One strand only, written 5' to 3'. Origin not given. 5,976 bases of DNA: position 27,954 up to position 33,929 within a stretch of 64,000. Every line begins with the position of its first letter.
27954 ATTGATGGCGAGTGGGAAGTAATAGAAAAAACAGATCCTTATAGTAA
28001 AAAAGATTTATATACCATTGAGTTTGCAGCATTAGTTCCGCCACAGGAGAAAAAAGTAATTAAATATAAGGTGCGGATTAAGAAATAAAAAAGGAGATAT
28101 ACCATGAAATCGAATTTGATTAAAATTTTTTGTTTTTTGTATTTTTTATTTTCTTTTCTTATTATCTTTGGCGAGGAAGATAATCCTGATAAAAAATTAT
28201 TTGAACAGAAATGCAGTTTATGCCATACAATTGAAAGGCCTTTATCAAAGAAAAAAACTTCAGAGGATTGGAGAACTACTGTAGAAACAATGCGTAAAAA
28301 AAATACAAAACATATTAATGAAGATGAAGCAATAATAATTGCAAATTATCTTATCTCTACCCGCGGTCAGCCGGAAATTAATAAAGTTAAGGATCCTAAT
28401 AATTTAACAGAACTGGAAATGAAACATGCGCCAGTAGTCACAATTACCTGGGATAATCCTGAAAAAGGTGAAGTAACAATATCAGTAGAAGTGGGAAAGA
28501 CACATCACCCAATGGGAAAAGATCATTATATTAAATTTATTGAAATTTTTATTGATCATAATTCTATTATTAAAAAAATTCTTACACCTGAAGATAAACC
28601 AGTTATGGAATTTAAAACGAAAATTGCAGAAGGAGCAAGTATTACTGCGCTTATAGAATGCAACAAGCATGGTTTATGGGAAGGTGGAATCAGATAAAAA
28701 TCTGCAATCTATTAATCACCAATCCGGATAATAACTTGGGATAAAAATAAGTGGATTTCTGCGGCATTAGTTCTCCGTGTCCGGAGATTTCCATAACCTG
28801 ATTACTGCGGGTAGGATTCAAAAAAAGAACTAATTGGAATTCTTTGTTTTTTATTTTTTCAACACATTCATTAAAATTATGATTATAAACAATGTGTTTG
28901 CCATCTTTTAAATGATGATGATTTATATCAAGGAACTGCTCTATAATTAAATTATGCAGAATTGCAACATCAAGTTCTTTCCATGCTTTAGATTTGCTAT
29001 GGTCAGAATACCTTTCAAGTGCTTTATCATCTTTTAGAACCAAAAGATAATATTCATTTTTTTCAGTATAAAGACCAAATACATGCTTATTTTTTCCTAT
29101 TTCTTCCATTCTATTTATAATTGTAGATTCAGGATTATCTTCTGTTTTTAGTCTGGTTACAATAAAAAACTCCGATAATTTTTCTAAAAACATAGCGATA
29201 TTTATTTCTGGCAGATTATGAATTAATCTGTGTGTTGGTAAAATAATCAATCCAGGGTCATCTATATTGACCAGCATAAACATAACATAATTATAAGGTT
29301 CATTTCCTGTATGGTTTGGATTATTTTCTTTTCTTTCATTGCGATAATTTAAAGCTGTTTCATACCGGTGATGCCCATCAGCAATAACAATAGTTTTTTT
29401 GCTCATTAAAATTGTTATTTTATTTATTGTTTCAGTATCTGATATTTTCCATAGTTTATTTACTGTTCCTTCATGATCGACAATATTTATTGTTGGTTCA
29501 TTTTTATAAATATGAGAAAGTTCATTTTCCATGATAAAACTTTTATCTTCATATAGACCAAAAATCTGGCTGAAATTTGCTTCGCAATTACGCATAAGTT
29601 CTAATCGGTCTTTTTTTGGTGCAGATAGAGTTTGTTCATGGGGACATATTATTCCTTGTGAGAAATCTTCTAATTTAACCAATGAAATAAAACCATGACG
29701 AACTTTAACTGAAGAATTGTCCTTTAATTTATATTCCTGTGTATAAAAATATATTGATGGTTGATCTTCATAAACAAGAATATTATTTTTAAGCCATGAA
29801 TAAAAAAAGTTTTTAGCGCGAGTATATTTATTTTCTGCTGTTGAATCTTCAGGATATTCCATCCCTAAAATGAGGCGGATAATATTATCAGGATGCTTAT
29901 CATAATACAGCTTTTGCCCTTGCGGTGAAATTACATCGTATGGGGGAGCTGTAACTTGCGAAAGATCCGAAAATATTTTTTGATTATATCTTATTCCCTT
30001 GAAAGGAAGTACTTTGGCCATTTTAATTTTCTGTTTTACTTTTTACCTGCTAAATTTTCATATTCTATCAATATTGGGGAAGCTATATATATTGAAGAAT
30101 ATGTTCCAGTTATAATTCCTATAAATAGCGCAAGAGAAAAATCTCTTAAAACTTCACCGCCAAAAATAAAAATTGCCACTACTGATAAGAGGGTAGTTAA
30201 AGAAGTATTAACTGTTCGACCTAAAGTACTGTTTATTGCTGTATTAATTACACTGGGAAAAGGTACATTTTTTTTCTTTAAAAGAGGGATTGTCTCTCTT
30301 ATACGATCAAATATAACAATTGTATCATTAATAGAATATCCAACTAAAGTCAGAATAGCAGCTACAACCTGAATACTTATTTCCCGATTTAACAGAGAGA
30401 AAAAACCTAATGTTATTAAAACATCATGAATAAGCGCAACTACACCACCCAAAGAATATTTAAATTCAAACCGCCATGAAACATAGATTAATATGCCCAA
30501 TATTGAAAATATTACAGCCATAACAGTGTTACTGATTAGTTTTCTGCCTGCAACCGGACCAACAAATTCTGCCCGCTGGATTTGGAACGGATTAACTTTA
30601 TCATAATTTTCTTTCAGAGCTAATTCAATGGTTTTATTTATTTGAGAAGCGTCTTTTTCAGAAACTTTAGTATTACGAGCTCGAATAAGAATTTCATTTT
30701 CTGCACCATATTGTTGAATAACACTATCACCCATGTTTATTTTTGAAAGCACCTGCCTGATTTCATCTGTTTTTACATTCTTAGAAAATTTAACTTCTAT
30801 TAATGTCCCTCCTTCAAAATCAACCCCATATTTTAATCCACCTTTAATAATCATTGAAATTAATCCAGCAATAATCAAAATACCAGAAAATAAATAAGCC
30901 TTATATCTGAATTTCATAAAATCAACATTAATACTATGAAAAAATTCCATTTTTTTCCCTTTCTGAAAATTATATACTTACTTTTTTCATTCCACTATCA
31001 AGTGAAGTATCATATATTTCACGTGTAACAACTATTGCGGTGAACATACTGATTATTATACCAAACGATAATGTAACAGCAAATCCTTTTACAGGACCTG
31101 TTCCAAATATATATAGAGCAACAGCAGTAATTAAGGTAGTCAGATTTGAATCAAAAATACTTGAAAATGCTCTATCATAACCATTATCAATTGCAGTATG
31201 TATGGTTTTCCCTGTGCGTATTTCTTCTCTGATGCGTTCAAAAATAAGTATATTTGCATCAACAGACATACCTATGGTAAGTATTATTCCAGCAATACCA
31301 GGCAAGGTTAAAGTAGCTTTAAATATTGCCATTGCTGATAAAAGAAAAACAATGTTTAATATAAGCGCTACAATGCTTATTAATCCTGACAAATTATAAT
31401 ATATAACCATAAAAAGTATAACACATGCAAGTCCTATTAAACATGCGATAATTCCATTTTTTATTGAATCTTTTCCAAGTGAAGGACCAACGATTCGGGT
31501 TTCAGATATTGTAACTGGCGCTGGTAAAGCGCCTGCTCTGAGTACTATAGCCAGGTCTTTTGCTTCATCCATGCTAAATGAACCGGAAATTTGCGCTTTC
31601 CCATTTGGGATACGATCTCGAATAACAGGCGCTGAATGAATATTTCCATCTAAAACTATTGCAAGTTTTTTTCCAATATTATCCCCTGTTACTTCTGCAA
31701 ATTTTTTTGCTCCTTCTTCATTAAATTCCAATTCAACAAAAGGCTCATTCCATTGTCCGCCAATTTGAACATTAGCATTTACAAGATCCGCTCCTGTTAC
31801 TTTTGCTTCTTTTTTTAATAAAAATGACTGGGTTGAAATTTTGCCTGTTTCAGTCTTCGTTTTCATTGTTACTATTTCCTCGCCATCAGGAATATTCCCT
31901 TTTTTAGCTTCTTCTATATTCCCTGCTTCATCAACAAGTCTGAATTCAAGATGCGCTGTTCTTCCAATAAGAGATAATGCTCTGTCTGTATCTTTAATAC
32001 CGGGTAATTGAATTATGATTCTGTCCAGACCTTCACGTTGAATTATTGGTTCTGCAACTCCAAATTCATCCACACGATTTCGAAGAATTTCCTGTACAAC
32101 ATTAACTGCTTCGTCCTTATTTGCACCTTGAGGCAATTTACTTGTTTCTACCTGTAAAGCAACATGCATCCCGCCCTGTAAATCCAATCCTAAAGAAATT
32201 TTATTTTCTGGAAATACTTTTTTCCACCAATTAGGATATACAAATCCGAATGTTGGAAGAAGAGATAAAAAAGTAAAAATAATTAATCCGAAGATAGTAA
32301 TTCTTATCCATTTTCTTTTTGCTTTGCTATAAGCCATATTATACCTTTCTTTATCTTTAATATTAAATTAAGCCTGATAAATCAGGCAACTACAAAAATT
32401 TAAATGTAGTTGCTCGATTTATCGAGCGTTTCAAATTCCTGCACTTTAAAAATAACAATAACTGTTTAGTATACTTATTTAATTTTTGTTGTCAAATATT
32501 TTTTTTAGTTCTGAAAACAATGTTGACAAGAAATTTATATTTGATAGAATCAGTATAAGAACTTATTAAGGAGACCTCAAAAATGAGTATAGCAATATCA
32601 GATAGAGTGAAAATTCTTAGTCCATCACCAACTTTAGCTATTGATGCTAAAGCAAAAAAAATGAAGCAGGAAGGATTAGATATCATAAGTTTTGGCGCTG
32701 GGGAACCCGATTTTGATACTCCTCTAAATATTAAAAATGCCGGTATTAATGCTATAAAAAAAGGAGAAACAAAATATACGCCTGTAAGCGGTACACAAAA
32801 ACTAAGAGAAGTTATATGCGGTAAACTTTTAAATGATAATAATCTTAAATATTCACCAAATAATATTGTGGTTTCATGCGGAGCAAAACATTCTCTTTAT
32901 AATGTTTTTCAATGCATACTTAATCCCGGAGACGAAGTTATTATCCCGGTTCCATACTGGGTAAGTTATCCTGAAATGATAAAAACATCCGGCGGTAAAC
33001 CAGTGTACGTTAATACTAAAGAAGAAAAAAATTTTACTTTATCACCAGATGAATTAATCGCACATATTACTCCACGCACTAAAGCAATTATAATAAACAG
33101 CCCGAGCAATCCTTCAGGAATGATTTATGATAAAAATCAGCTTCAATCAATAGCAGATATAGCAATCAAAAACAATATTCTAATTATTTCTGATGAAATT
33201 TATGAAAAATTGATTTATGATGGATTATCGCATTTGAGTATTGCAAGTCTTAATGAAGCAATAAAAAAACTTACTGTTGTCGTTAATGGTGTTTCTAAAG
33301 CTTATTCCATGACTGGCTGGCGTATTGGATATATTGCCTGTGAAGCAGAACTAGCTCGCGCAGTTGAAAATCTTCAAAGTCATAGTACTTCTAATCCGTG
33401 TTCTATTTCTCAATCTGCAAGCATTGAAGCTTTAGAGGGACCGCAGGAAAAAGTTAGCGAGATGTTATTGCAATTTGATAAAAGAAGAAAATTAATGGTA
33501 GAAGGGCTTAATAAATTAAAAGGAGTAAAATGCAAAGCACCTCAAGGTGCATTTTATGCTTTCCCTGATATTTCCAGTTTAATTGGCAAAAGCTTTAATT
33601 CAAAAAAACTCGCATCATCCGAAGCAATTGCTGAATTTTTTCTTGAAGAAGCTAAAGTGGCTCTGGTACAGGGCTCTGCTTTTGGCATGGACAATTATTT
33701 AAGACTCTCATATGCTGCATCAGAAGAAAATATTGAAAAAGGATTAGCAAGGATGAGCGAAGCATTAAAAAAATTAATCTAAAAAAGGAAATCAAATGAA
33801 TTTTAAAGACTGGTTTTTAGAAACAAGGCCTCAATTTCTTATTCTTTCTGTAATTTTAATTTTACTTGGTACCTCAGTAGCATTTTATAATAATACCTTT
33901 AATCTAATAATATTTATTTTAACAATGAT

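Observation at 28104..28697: Exported cytochrome c-superoxide reductase fusion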

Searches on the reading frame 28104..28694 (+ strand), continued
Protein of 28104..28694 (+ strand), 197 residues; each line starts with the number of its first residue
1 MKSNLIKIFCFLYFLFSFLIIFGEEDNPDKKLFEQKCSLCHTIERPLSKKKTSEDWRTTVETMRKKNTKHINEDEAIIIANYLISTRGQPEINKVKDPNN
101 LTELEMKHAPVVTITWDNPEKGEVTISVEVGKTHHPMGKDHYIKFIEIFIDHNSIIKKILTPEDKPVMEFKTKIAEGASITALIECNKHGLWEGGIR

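Call 58: find_encoding_contigs(protein=P0003, flank=8000, max_places=3)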
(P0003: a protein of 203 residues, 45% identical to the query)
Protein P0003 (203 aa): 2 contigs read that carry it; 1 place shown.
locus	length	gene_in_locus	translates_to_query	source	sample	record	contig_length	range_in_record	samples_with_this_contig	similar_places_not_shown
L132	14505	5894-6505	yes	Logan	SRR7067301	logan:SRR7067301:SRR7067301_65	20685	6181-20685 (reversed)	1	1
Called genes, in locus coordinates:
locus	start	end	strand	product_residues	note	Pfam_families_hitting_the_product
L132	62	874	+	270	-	PF00590:TP_methylase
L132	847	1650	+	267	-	PF00590:TP_methylase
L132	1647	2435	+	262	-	PF00590:TP_methylase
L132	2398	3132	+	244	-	PF11760:CbiG_N, PF01890:CbiG_C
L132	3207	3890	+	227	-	PF00590:TP_methylase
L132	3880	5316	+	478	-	PF00590:TP_methylase, PF02602:HEM4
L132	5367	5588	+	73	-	PF09905:VF530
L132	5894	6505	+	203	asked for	PF01880:Desulfoferrodox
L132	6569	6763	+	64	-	PF11154:DUF2934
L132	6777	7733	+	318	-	PF04055:Radical_SAM, PF12345:DUF3641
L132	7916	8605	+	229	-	PF01983:CofC (weak), PF09837:DUF2064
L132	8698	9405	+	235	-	PF11249:DUF3047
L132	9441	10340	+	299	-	PF02826:2-Hacid_dh_C (weak), PF03446:NAD_binding_2, PF03807:F420_oxidored (weak), PF00393:6PGD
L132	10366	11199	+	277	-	PF13292:DXP_synthase_N, PF00456:Transketolase_N, PF00676:E1_dh, PF09364:XFP_N (weak), PF02775:TPP_enzyme_C (faint)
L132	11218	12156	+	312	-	PF02779:Transket_pyr, PF02780:Transketolase_C, PF22613:Transketolase_C_1 (weak)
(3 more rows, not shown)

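Call 59: find_encoding_contigs(protein=P0011, flank=8000, max_places=3)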
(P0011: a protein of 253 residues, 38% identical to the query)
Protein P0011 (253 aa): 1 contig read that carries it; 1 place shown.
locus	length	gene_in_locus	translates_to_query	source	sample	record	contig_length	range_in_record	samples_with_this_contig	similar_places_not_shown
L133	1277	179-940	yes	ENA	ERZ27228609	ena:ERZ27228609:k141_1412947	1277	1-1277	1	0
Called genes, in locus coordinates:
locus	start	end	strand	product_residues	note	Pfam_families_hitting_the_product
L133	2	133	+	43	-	?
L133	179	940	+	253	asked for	PF01880:Desulfoferrodox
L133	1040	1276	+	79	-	?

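Call 60: find_encoding_contigs(protein=P0017, flank=8000, max_places=3)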
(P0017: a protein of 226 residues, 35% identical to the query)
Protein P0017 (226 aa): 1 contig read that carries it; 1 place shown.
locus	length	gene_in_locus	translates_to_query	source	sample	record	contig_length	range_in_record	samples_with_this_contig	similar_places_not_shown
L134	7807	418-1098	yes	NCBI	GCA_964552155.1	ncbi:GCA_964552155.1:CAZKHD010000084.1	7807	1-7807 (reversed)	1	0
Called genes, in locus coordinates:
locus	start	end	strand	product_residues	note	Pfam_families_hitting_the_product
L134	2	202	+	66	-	?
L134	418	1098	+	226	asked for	PF01880:Desulfoferrodox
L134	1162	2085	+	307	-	PF02445:NadA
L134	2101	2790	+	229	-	PF07719:TPR_2 (faint), PF13428:TPR_14 (faint), PF13432:TPR_16 (faint), PF00515:TPR_1 (faint), PF09976:TPR_21 (faint), PF14559:TPR_19 (weak), PF13174:TPR_6 (weak), PF13424:TPR_12 (weak), +3 more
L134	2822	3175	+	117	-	PF01809:YidD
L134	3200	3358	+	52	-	-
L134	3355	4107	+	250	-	-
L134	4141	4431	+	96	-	PF02954:HTH_8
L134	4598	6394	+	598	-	PF00009:GTP_EFTU, PF03144:GTP_EFTU_D2, PF00679:EFG_C, PF06421:LepA_C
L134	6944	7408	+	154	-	PF13744:HTH_37, PF13560:HTH_31 (weak), PF01381:HTH_3, PF13443:HTH_26 (weak)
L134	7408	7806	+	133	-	?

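Call 61: find_encoding_contigs(protein=P0065, flank=8000, max_places=3)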
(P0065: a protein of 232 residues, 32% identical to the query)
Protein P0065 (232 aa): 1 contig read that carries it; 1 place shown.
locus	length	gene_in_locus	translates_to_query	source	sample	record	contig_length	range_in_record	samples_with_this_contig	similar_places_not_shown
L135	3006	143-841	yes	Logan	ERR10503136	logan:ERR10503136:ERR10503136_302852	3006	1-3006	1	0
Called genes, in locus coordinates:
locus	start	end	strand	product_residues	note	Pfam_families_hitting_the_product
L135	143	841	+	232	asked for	PF01880:Desulfoferrodox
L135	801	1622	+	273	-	PF07610:DUF1573, PF22544:HYDIN_VesB_CFA65-like_Ig, PF13442:Cytochrome_CBB3 (weak)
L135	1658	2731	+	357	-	PF00483:NTP_transferase, PF12804:NTP_transf_3 (weak), PF22640:ManC_GMP_beta-helix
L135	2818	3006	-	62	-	?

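Call 66: list_cluster_members(proteins=[P0003, P0151, P0011, P0017, P0065, P0015, P0021, P0152, P0026])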
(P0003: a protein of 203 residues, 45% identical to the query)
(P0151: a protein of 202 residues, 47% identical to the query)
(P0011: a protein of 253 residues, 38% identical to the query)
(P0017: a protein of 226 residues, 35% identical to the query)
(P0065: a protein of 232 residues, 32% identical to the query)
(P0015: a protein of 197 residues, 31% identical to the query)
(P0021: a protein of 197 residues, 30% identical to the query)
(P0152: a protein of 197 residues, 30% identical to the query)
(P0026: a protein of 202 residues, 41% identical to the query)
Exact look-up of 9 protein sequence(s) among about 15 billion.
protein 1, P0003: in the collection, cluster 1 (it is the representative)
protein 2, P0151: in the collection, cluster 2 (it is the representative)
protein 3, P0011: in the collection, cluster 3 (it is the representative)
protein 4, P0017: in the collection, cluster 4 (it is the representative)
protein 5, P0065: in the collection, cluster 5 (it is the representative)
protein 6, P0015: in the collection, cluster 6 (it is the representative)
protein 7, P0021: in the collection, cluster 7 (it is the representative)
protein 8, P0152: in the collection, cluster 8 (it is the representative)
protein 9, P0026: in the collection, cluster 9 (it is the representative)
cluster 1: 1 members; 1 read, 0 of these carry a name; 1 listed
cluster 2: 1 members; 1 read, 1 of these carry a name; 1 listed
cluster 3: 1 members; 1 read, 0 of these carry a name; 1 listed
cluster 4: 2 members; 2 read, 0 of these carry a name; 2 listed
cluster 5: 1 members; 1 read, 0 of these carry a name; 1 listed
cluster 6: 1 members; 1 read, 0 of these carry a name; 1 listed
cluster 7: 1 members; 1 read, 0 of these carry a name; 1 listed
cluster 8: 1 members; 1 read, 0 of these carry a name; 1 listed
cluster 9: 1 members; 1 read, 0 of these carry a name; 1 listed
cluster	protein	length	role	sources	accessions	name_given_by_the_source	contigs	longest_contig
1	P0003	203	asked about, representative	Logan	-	-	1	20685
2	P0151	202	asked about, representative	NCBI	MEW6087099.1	MAG: desulfoferrodoxin family protein [bacterium]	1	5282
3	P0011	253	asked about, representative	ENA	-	-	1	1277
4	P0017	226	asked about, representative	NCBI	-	-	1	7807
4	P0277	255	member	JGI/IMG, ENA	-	-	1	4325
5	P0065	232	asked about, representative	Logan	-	-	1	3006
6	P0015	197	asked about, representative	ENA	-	-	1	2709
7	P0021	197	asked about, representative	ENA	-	-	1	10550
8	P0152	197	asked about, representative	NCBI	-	-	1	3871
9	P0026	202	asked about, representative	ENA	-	-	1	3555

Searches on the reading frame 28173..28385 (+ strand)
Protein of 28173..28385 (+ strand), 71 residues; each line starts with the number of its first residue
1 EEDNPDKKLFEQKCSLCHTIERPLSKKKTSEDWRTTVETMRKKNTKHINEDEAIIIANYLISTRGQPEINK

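Call 42: search_solved_structures(query=A3, max_evalue=1, show_alignments=3)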
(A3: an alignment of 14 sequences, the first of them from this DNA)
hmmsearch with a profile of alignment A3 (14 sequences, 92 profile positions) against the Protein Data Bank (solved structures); distinct sequences matched with E-value up to 1: 157 (the best 60 are shown).
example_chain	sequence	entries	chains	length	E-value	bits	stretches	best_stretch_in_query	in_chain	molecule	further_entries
1jju_A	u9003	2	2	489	3.1e-12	49.3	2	33-91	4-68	QUINOHEMOPROTEIN AMINE DEHYDROGENASE | quinohemoprotein amine dehydrogenase 60 kDa subunit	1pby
1jmx_A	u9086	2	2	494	2e-11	46.8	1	32-91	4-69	Amine Dehydrogenase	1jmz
9l08_A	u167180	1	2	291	1.9e-10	43.6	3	14-46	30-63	Covalently Connected Cytochrome c555 trimer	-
2blf_B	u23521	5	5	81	1.4e-08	37.6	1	37-90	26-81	Sulfite:cytochrome c oxidoreductase subunit B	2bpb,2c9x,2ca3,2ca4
3a9f_A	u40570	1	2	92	2e-06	30.7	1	30-87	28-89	Cytochrome c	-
7uea_C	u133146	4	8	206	5.7e-06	29.3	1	30-87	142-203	Cytochrome c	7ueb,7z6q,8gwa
9wcx_U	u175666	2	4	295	0.00015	24.7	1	8-46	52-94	Cytochrome bc1 complex cytochrome c subunit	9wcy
8smr_G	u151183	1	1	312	0.00016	24.6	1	21-47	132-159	Cbb3-type cytochrome c oxidase subunit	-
6xkx_p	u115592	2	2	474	0.0003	23.7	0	28-47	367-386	Cbb3-type cytochrome c oxidase subunit CcoP,Cytochrome c-type cyt cy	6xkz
6hwh_M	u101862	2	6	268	0.00034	23.6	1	20-46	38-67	Cytochrome bc1 complex cytochrome c subunit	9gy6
8ovc_O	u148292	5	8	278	0.00039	23.4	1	20-46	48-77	Cytochrome bc1 complex cytochrome c subunit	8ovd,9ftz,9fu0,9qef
6adq_C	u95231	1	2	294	0.00047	23.1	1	20-46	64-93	Cytochrome bc1 complex cytochrome c subunit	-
3mk7_C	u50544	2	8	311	0.00048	23.1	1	20-47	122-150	Cytochrome c oxidase, cbb3-type, subunit P | Cbb3-type cytochrome c oxidase subunit CcoP1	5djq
2aiu_A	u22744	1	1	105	0.0013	21.7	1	29-55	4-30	Cytochrome c, testis-specific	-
6cuk_A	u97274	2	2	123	0.0014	21.6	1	30-48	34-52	Cytochrome c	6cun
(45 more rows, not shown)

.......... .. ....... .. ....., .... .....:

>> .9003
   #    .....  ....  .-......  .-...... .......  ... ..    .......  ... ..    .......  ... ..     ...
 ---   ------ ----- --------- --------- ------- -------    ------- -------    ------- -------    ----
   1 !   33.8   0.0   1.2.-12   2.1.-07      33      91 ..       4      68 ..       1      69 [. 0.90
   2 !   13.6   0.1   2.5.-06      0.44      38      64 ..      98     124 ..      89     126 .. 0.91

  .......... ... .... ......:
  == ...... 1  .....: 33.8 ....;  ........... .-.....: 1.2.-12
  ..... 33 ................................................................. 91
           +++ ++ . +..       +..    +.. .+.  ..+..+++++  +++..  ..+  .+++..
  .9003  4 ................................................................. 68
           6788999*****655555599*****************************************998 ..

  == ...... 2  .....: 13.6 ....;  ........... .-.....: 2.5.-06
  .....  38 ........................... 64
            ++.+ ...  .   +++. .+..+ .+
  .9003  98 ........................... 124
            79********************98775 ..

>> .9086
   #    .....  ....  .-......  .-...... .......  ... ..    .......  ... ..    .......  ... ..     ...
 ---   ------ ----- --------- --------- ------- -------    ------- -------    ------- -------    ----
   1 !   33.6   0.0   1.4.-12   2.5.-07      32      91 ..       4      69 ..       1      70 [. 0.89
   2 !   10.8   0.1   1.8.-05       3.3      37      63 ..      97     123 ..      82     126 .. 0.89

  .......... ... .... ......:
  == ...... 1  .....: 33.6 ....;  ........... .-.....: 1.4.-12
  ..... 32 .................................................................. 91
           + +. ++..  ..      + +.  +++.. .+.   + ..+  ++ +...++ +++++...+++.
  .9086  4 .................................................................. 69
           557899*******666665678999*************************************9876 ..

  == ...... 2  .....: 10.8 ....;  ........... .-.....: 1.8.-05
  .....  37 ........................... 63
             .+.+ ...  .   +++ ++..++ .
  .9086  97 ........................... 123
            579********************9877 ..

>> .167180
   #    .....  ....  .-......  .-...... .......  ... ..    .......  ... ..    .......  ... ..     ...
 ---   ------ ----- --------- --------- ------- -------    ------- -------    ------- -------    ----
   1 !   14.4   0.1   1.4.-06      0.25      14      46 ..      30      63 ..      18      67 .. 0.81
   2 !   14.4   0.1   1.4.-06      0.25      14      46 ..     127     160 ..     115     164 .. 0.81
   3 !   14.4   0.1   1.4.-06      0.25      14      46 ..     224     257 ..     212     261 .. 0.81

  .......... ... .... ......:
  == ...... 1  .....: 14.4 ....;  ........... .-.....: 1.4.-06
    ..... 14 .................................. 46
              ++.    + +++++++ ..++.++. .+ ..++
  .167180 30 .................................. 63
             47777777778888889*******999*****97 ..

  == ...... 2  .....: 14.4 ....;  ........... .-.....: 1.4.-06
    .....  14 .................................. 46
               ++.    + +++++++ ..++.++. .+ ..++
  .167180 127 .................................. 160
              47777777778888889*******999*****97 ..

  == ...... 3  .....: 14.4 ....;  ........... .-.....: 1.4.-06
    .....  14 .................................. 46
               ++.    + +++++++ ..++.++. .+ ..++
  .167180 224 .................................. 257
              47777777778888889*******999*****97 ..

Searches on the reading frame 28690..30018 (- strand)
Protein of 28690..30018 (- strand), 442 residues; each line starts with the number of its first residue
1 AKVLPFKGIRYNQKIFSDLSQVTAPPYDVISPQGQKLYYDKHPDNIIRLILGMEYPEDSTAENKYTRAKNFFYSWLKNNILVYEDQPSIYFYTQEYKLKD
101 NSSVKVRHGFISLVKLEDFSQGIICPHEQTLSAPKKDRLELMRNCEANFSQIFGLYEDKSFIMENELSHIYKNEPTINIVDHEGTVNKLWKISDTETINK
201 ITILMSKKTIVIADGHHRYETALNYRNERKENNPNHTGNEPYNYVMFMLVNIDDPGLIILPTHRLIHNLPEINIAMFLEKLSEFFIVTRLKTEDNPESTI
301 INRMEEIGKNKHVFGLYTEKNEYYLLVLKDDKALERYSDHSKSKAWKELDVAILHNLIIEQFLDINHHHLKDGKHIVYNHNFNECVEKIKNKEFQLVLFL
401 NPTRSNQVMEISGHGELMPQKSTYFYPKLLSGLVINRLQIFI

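Call 11: search_protein_families(library=pfam, proteins=[window:28690-30018:-], max_evalue=0.001)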
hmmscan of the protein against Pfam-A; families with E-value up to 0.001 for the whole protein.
window:28690-30018:- (442 aa): 1 family
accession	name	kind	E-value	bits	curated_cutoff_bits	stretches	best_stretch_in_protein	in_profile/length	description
PF06245.16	DUF1015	-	6.6e-101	337.9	25.8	1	3-351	1-324/325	Protein of unknown function (DUF1015)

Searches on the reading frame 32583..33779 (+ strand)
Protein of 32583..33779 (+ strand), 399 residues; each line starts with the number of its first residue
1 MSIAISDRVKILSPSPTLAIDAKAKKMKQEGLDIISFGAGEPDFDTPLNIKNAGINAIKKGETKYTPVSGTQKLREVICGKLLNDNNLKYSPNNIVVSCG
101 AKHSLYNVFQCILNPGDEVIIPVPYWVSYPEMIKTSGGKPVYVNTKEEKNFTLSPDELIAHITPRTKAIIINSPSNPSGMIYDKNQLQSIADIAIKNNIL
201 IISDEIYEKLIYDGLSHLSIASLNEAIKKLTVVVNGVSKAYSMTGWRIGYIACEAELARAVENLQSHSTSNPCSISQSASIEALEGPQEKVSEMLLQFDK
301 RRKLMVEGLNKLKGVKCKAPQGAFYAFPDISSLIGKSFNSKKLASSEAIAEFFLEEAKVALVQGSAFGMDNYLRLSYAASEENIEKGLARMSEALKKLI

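Call 11: search_protein_families(library=pfam, proteins=[window:32583-33779:+], max_evalue=0.001)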
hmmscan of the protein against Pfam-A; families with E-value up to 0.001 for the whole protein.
window:32583-33779:+ (399 aa): 4 families
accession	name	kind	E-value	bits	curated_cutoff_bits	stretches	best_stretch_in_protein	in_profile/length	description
PF00155.27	Aminotran_1_2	-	7.6e-79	265.9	19.7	1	33-390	2-360/361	Aminotransferase class I and II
PF01041.23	DegT_DnrJ_EryC1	-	1.3e-10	41.5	19.8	1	112-204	60-145/360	DegT/DnrJ/EryC1/StrS aminotransferase family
PF01053.26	Cys_Met_Meta_PP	-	8.6e-06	25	27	1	88-205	64-174/381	Cys/Met metabolism PLP-dependent enzyme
PF00266.25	Aminotran_5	-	0.00033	20.2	21.5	1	93-204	62-175/371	Aminotransferase class-V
